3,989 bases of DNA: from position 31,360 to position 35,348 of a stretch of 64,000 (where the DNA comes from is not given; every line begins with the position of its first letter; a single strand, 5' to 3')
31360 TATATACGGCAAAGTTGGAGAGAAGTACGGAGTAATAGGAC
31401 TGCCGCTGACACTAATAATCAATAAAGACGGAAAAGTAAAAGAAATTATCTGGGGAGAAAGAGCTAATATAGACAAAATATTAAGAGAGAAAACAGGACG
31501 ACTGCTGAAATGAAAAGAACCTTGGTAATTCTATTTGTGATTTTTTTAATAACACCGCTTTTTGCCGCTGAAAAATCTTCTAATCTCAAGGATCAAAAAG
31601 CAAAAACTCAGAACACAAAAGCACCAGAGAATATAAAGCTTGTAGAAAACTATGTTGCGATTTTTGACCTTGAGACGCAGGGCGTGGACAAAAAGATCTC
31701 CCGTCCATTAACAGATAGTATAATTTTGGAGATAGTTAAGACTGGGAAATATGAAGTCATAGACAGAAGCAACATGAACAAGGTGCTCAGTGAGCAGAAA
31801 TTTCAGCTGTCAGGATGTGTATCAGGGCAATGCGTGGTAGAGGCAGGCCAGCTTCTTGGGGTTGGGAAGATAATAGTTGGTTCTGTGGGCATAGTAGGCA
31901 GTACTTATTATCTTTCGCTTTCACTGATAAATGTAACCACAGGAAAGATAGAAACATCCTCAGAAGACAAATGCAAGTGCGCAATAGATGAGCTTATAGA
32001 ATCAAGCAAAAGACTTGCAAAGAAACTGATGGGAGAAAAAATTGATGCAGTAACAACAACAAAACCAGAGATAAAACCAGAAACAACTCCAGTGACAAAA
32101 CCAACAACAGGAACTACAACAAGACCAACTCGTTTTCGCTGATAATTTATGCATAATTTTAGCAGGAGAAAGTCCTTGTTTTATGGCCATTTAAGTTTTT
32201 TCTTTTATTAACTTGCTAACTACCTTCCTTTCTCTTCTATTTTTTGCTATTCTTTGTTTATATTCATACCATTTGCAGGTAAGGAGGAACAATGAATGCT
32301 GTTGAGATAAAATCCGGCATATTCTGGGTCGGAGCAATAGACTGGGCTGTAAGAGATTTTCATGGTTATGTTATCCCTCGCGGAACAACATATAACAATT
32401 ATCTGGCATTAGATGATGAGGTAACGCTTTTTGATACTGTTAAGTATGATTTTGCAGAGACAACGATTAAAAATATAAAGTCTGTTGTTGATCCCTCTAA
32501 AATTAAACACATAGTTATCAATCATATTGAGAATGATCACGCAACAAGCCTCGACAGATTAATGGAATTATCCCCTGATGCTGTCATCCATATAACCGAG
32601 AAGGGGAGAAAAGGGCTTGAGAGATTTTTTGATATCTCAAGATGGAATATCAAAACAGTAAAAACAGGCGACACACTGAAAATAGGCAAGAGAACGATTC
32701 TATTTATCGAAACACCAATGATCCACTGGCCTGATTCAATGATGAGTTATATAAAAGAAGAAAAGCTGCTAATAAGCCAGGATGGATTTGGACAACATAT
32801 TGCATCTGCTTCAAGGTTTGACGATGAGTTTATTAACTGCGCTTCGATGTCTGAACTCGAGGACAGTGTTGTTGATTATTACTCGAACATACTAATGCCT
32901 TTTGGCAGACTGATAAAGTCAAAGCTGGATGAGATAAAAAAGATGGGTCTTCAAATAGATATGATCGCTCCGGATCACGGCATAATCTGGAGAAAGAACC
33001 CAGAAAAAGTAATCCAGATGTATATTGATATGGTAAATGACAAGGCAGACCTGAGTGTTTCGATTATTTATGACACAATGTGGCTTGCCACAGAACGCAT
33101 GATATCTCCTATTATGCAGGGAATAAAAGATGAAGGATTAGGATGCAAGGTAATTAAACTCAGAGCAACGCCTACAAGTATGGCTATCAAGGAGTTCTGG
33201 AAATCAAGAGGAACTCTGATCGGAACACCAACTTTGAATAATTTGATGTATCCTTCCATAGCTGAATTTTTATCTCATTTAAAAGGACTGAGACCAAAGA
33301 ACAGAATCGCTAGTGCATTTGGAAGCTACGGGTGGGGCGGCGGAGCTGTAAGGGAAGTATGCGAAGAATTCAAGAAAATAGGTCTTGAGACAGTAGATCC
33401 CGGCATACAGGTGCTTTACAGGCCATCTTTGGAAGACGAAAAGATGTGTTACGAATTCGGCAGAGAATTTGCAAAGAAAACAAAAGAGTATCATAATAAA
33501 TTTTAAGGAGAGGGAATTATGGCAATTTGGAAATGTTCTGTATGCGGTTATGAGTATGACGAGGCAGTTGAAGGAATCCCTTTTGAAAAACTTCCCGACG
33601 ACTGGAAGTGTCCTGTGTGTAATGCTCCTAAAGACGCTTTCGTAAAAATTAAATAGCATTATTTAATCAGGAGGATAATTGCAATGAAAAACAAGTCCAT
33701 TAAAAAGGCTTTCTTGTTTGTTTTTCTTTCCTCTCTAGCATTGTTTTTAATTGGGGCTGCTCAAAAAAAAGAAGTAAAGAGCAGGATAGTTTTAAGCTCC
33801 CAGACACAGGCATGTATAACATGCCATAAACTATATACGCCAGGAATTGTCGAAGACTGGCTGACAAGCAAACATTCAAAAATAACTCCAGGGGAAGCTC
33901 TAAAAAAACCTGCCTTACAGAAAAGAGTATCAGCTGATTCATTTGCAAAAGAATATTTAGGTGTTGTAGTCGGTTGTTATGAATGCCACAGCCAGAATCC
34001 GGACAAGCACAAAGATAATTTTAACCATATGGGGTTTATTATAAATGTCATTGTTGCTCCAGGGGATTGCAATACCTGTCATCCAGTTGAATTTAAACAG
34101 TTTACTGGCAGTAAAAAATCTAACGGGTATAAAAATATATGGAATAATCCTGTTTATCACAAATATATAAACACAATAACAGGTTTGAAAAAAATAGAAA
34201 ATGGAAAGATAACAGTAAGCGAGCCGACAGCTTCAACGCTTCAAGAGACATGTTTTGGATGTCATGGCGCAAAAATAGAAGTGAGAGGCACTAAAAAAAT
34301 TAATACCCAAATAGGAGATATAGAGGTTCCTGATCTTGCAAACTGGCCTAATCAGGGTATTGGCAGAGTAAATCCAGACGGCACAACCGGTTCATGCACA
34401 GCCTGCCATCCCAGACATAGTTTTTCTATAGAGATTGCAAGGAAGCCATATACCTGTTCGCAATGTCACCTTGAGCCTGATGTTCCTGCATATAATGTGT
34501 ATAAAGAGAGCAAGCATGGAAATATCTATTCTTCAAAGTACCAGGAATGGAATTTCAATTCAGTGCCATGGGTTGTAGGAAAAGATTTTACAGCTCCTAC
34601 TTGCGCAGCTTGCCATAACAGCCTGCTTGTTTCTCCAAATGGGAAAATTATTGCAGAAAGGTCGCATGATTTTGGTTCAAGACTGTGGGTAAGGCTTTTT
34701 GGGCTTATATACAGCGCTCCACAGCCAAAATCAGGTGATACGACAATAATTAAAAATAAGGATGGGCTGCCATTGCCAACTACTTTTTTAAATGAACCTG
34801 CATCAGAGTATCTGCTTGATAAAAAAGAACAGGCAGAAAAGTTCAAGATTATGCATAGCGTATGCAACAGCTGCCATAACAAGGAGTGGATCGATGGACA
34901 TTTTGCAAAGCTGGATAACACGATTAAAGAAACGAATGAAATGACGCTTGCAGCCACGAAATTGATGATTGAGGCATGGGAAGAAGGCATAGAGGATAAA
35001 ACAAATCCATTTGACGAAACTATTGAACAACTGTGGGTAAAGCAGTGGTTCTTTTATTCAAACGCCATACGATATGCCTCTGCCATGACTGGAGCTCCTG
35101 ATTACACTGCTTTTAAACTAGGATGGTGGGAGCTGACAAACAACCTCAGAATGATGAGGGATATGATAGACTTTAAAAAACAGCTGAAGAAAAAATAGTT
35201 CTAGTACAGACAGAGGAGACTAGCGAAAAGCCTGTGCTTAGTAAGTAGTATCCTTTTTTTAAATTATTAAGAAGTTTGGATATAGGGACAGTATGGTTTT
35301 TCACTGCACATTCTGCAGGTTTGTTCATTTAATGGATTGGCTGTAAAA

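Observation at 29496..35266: The addB-addA operon is split by a 5.7-kb opposite-strand block bounded by a 10-bp direct repeat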

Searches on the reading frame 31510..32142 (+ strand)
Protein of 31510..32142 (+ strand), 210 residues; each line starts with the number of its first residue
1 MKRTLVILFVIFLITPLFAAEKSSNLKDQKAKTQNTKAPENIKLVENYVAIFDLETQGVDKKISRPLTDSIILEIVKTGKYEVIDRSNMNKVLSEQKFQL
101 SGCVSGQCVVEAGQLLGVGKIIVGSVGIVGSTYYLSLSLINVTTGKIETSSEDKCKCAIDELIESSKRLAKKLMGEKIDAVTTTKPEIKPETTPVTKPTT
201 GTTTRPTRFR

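Call 6: search_protein_families(library=pfam, proteins=[window:31510-32142:+], max_evalue=0.01)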
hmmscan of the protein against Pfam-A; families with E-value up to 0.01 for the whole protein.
window:31510-32142:+ (210 aa): 2 families
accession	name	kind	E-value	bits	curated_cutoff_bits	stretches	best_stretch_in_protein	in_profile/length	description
PF03783.19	CsgG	-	8e-07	29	20.8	1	60-126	33-98/210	Curli production assembly/transport component CsgG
PF13036.11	LpoB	-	0.0069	16.7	22.3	0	66-152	49-144/147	Peptidoglycan-synthase activator LpoB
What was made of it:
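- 31510..32142 (+): Lipoprotein-like ORF with a weak CsgG/LpoB-like domain and a Thr/Pro-rich tail. CsgG E = 8e-7 (call 6).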

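Call 7: search_protein_families(library=ncbifam, proteins=[window:31510-32142:+], max_evalue=0.01)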
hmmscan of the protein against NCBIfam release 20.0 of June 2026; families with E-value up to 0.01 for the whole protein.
window:31510-32142:+ (210 aa): 2 families
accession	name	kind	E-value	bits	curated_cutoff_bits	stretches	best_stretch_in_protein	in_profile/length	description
TIGR02722.1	lp_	equivalog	0.00074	19.6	110.55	1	66-150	89-182/189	penicillin-binding protein activator LpoB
NF049867.1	TP0183_fam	equivalog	0.0097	14.9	140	0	48-190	28-154/286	TP0183 family DNA metabolism protein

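Call 34: search_protein_families(library=pfam, proteins=[window:31510-32142:+], max_evalue=10)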
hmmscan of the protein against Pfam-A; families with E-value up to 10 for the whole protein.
window:31510-32142:+ (210 aa): 3 families
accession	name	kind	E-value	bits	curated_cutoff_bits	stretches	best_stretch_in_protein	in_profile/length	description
PF03783.19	CsgG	-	8e-07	29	20.8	1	60-126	33-98/210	Curli production assembly/transport component CsgG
PF13036.11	LpoB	-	0.0069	16.7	22.3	1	66-152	49-144/147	Peptidoglycan-synthase activator LpoB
PF11684.13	DUF3280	-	0.012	16.3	30.1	1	69-152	34-115/138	Protein of unknown function (DUF2380)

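Call 56: search_protein_families(library=padloc, proteins=[window:31510-32142:+], max_evalue=0.001)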
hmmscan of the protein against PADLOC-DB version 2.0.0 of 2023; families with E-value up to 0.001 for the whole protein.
window:31510-32142:+ (210 aa): 0 families

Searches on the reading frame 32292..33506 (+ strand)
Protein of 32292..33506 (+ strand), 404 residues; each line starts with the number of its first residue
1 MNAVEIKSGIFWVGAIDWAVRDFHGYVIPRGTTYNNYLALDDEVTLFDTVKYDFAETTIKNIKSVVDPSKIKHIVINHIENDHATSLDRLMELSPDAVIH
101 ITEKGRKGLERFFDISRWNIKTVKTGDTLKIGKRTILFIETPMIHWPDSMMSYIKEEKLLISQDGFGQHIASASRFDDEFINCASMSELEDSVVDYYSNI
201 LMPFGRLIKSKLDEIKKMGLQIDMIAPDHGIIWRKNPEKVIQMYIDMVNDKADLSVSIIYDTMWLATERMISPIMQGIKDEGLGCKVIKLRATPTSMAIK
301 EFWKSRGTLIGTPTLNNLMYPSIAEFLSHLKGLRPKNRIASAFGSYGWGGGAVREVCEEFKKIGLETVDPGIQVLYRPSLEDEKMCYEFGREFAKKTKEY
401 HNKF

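Call 6: search_protein_families(library=pfam, proteins=[window:32292-33506:+], max_evalue=0.01)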
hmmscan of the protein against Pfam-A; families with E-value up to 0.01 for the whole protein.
window:32292-33506:+ (404 aa): 4 families
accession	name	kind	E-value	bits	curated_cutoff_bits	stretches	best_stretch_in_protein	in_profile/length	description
PF19583.5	ODP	-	1.1e-18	68.3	27.2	1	35-230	4-194/194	ODP family beta lactamase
PF00258.30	Flavodoxin_1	-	7.2e-09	36.4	25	1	258-390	1-143/143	Flavodoxin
PF00753.33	Lactamase_B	-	6.2e-06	26.7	22.7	1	41-162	14-147/196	Metallo-beta-lactamase superfamily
PF12706.13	Lactamase_B_2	-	0.0016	18.5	27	1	61-147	21-116/200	Beta-lactamase superfamily domain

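Call 7: search_protein_families(library=ncbifam, proteins=[window:32292-33506:+], max_evalue=0.01)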
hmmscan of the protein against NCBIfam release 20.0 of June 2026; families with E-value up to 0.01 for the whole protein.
window:32292-33506:+ (404 aa): 10 families
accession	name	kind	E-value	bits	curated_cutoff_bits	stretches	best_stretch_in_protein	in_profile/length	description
NF008887.0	PRK11921.1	equivalog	3.4e-120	401.6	635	1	4-397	3-395/396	anaerobic nitric oxide reductase flavorubredoxin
NF003954.0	PRK05452.1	equivalog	1.9e-109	366.7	711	1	3-396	2-395/479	anaerobic nitric oxide reductase flavorubredoxin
TIGR01753.1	flav_short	equivalog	4.6e-12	46.6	123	1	256-394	1-140/140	flavodoxin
NF000059.1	tet_redox_37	exception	4.7e-11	43.4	225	1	194-271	2-77/108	tetracycline resistance NADPH-dependent oxidoreductase Tet(37)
NF004049.0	PRK05568.1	equivalog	2.6e-08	34.3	206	1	256-395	4-141/142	flavodoxin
NF005246.0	PRK06756.1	subfamily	1.1e-06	28.7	130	1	256-396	4-146/148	flavodoxin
NF000469.2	CAR_gen_B3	exception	0.00029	19.9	500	1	45-107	86-148/311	CAR family subclass B3 metallo-beta-lactamase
NF004050.0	PRK05569.1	subfamily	0.0011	19.3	136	1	256-384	4-130/141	flavodoxin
NF005216.0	PRK06703.1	subfamily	0.0024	17.9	127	1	257-398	5-148/151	flavodoxin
NF012229.1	bla_class_B_core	domain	0.0099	16.1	100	0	37-149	19-133/139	metallo-beta-lactamase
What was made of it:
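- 32292..33506 (+): Flavodiiron protein (O2/NO reductase type). ODP plus Flavodoxin_1 domains; NF008887 scores 402 bits, below its cut-off (calls 6, 7).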

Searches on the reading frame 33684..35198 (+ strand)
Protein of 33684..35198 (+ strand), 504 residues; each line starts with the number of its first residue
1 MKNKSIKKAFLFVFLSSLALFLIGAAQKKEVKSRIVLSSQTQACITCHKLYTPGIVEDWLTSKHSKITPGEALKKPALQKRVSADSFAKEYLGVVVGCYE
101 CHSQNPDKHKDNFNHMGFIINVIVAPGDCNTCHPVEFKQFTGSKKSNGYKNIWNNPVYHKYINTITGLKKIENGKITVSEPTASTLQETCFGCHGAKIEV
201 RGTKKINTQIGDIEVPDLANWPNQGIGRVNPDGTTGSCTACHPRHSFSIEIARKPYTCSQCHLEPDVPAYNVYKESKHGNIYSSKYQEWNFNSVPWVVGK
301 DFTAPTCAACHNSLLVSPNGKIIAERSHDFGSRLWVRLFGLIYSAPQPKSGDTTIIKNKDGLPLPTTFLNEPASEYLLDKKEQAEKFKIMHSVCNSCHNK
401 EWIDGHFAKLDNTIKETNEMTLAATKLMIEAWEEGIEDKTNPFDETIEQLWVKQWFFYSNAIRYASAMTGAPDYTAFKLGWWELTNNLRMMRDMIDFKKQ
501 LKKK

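Call 6: search_protein_families(library=pfam, proteins=[window:33684-35198:+], max_evalue=0.01)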
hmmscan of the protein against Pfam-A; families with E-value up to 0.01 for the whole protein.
window:33684-35198:+ (504 aa): 7 families
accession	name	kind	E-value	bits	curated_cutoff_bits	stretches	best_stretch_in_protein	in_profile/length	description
PF13447.11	Multi-haem_cyto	-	1.6e-17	64.1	21.9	1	237-312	97-174/269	Seven times multi-haem cytochrome CxxCH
PF13435.11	Cytochrome_C554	-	3.3e-10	41.2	20.8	1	257-326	1-70/84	Cytochrome c554 and c-prime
PF14522.11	Cytochrome_C7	-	1.2e-09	38.3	24.8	2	186-262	12-66/67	Cytochrome c7 and related cytochrome c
PF22113.1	Mtrc-MtrF_II-IV_dom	-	5.7e-08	32.9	30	0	99-244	10-165/176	Outer membrane cytochrome MtrC/MtrF-like, domains II/IV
PF14537.11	Cytochrom_c3_2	-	6.5e-08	33.4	25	1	183-262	22-78/79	Cytochrome c3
PF09699.15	Paired_CXXCH_1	-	3.6e-06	27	20.6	0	183-197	25-39/41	Doubled CXXCH motif (Paired_CXXCH_1)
PF03264.19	Cytochrom_NNT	-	0.00044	20.5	24.1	0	98-197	39-135/174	NapC/NirT cytochrome c family, N-terminal region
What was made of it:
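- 33684..35198 (+): Multihaem c-type cytochrome (504 aa). Multi-haem_cyto and related families (call 6).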

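Call 7: search_protein_families(library=ncbifam, proteins=[window:33684-35198:+], max_evalue=0.01)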
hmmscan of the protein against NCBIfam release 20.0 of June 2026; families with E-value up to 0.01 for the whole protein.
window:33684-35198:+ (504 aa): 3 families
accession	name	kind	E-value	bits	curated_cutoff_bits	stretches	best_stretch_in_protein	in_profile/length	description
NF052343.1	hydrazine_HDH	equivalog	3.6e-17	61.9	900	2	237-311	224-299/564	hydrazine dehydrogenase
TIGR03153.1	cytochr_NrfH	equivalog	1.3e-06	28.5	134.2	0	237-315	30-113/138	cytochrome c nitrite reductase small subunit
NF047727.1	4hemeCytCCctA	equivalog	0.0036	17.4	180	0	235-263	80-105/109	tetraheme c-type cytochrome CctA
